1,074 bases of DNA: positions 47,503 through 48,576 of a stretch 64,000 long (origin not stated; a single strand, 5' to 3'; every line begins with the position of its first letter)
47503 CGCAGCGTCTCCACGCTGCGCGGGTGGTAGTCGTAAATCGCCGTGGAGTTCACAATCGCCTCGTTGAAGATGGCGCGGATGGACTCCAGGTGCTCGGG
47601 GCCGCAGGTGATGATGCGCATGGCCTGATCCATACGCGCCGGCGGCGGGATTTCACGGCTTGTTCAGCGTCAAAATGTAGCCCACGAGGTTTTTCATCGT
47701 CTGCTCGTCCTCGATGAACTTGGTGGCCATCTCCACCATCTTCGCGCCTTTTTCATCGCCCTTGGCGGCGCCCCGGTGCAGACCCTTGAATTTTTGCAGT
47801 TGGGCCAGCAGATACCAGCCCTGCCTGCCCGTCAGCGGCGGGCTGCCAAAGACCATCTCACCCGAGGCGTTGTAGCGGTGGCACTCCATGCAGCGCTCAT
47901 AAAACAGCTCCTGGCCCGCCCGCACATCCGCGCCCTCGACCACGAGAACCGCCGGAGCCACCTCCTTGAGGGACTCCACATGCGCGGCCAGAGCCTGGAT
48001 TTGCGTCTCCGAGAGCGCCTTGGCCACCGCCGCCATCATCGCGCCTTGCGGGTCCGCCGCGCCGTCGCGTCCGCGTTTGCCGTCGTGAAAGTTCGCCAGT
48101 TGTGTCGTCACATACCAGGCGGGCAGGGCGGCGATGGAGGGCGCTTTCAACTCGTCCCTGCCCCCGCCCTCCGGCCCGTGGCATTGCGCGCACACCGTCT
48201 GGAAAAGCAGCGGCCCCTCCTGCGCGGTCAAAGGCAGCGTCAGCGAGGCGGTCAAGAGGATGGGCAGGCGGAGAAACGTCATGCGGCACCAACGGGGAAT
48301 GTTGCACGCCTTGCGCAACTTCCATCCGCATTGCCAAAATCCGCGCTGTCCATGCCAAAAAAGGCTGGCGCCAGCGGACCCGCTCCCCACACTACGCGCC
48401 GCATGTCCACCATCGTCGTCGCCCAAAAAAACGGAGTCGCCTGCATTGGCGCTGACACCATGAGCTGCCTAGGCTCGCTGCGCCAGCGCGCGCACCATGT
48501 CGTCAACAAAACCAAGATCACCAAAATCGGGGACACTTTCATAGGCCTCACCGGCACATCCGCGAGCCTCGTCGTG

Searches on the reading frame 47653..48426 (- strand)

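Call 47: search_protein_families(library=pfam, max_evalue=0.00001, proteins=[window:47653-48426:-])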
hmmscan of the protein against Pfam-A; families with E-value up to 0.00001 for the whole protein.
window:47653-48426:- (257 aa): 2 families
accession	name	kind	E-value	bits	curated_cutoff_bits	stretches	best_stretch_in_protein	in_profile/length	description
PF00034.26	Cytochrom_C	-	4.3e-23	82.9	21.3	2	69-154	2-90/90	Cytochrome c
PF13442.11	Cytochrome_CBB3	-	3.5e-13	50.1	27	1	68-150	3-68/68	Cytochrome C oxidase, cbb3-type, subunit III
